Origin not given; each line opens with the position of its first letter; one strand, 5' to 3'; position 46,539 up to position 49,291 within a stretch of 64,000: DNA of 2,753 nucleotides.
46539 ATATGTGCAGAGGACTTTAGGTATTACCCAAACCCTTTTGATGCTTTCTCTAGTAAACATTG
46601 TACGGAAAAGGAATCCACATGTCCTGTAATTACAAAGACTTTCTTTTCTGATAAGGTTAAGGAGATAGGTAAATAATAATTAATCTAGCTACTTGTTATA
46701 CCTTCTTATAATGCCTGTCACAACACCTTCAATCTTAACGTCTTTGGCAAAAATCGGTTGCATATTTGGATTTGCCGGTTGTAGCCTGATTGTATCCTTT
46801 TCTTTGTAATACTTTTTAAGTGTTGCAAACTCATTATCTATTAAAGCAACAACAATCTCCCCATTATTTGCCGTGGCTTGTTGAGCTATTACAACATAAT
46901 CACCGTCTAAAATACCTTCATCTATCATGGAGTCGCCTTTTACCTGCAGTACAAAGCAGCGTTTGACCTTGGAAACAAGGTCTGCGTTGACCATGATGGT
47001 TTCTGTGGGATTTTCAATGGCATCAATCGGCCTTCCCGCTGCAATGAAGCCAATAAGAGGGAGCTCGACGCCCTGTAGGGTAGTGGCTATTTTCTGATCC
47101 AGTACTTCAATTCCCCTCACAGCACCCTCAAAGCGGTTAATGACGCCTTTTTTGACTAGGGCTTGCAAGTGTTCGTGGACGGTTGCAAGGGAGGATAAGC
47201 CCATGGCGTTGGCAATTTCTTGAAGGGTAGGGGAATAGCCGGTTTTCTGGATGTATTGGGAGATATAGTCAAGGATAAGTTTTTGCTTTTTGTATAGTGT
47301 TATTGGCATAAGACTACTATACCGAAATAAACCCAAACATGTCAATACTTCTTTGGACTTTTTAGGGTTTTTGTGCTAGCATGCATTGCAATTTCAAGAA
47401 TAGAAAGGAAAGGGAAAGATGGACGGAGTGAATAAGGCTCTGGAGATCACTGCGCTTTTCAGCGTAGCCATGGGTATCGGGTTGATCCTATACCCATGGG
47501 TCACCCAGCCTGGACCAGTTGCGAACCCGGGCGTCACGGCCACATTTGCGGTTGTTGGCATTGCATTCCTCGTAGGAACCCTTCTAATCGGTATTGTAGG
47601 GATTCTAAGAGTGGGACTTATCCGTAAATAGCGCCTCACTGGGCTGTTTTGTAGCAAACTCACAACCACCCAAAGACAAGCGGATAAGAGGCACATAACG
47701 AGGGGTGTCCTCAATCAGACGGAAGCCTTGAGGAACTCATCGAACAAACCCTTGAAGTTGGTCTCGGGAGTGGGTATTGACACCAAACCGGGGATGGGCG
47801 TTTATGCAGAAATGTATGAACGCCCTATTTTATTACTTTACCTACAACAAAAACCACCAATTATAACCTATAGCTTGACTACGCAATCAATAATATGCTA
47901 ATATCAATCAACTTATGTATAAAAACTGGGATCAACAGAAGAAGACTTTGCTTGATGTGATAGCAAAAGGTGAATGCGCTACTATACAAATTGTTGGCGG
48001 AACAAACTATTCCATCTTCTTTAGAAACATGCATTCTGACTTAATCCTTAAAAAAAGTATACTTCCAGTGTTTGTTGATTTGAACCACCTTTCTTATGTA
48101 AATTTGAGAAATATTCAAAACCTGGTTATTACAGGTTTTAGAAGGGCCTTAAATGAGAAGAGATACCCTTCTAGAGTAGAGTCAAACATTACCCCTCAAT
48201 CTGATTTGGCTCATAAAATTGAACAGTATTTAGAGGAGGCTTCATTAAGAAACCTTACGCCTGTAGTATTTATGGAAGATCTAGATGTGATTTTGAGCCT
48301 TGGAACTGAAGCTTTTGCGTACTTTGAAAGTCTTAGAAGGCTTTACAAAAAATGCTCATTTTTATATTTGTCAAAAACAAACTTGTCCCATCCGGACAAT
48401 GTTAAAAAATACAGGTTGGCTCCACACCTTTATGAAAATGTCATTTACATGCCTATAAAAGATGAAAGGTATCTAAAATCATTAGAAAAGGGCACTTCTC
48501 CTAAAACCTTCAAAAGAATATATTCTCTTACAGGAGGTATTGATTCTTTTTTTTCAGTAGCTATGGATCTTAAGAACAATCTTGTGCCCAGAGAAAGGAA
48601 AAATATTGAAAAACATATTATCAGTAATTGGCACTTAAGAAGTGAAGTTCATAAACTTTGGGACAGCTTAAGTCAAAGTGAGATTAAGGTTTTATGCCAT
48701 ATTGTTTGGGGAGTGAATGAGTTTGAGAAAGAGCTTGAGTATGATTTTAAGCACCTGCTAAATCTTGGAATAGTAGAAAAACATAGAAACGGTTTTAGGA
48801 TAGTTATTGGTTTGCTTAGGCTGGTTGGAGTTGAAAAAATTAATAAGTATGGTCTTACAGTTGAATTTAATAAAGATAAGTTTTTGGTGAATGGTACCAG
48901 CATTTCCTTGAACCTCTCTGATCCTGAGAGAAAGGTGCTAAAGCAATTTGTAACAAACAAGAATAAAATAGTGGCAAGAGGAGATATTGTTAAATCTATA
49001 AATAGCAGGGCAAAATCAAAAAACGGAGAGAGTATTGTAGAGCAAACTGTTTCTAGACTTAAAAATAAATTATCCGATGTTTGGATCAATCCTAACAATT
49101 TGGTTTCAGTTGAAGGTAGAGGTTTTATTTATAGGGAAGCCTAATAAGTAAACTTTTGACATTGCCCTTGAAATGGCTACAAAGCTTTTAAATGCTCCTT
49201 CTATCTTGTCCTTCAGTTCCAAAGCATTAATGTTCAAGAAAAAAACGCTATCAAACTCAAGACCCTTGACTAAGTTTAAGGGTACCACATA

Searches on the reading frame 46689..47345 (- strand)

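Call 42: search_protein_families(library=pfam, proteins=[window:46689-47345:-], max_evalue=0.0001)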
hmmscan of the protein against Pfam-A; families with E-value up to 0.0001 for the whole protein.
window:46689-47345:- (218 aa): 2 families
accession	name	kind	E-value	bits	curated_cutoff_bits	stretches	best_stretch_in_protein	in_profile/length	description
PF00717.28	Peptidase_S24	-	5.6e-31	107.1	23.3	1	96-209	1-115/116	Peptidase S24-like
PF01726.22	LexA_DNA_bind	-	1.3e-19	70.2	23.7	1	17-78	4-65/65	LexA DNA binding domain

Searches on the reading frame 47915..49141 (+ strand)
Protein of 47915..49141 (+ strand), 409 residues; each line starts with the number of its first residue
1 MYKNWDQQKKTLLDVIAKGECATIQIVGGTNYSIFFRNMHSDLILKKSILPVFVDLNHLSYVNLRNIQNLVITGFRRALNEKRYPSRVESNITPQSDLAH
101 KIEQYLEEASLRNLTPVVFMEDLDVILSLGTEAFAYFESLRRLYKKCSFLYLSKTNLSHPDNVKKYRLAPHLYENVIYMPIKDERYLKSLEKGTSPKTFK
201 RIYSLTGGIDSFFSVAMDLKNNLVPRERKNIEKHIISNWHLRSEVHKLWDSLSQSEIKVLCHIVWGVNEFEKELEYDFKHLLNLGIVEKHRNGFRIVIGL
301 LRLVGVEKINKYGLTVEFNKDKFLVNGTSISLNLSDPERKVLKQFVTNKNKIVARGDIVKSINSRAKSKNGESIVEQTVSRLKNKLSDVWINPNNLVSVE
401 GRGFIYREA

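Call 42: search_protein_families(library=pfam, proteins=[window:47915-49141:+], max_evalue=0.0001)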
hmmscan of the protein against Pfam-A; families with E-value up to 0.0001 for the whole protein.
window:47915-49141:+ (409 aa): 1 family
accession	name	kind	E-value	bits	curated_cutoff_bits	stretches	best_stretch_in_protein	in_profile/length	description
PF00486.34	Trans_reg_C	-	9.8e-09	35.6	26.2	1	332-405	4-76/77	Transcriptional regulatory protein, C terminal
